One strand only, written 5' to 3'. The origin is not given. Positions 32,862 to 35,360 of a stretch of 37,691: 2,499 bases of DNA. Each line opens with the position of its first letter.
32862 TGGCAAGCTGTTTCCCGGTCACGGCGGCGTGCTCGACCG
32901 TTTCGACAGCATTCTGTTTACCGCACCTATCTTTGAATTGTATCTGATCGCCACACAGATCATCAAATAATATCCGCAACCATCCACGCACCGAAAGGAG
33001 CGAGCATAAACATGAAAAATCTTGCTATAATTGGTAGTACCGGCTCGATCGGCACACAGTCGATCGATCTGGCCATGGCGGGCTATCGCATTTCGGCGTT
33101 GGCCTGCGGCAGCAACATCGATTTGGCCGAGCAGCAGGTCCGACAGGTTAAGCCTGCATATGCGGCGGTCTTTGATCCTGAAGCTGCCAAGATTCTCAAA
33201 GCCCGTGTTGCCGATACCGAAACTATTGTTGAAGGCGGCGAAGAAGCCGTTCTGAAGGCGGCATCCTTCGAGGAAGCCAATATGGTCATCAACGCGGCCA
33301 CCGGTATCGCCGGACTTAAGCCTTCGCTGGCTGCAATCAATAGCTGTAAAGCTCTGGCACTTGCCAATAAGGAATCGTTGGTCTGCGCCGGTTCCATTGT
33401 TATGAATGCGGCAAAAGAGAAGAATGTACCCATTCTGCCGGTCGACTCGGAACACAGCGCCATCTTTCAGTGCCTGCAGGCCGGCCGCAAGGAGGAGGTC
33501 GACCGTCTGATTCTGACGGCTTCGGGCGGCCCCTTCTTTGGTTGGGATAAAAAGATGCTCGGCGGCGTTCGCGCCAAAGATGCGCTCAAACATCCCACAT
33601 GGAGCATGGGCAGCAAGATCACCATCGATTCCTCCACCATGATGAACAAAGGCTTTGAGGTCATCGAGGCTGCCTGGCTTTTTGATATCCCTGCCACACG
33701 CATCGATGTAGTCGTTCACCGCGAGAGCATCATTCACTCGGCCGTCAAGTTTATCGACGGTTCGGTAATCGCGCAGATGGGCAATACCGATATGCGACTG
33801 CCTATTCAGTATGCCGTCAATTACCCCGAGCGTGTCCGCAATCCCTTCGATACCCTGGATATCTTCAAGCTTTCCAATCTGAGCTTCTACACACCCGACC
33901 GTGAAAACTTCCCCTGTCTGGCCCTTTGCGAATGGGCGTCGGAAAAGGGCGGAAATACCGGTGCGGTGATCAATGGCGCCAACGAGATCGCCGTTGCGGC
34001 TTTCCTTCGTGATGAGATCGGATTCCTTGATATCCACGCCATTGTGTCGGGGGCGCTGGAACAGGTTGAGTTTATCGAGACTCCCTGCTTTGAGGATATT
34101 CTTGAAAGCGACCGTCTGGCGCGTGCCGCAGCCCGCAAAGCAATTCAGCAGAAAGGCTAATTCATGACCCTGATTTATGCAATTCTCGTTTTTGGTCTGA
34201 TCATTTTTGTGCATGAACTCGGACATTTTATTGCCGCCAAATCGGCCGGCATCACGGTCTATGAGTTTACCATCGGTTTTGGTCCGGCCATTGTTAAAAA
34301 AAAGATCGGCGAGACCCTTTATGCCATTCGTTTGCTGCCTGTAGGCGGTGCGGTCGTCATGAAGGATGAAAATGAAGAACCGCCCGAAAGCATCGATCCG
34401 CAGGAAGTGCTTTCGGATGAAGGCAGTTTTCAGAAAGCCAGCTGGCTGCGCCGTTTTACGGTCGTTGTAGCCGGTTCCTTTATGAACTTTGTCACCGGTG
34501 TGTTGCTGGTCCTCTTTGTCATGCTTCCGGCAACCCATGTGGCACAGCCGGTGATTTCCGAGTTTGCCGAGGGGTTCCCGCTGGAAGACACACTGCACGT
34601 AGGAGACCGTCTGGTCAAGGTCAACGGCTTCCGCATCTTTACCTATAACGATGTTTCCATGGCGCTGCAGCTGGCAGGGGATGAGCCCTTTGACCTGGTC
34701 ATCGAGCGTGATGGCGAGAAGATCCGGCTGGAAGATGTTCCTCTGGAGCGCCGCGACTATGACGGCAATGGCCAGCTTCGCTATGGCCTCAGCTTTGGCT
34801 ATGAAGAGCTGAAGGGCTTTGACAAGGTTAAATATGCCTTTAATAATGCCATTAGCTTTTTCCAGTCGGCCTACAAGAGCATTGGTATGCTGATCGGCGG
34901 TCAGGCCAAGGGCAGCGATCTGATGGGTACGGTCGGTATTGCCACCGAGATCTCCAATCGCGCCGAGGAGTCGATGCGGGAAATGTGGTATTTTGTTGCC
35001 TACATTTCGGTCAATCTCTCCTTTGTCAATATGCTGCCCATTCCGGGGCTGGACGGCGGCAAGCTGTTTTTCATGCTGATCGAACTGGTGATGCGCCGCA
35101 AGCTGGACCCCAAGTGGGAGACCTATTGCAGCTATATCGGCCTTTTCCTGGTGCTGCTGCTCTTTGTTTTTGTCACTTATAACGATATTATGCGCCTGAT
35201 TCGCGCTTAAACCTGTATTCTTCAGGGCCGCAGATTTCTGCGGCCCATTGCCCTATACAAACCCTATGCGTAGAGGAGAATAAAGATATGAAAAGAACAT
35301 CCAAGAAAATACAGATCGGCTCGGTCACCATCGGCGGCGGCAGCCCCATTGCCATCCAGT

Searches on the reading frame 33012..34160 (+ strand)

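Call 76: search_protein_families(library=pfam, proteins=[window:33012-34160:+], max_evalue=0.00001)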
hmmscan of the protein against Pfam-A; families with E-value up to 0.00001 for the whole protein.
window:33012-34160:+ (382 aa): 3 families
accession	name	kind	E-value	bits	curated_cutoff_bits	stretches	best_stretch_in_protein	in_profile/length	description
PF08436.17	DXP_redisom_C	-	7.5e-40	135.4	26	1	141-224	1-84/84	1-deoxy-D-xylulose 5-phosphate reductoisomerase C-terminal domain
PF13288.12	DXPR_C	-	1.6e-37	128.7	27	1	256-372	1-114/115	DXP reductoisomerase C-terminal domain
PF02670.22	DXP_reductoisom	-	3.2e-33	115.6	21.7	1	4-127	1-129/129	1-deoxy-D-xylulose 5-phosphate reductoisomerase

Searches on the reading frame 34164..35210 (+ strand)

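Call 76: search_protein_families(library=pfam, proteins=[window:34164-35210:+], max_evalue=0.00001)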
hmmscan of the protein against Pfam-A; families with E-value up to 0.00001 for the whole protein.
window:34164-35210:+ (348 aa): 2 families
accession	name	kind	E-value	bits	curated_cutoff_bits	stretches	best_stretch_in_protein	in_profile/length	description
PF02163.28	Peptidase_M50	-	2.5e-58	197.5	27.2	1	5-333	1-221/221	Peptidase family M50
PF17820.7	PDZ_6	-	9e-06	25.8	27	0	145-182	17-54/54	PDZ domain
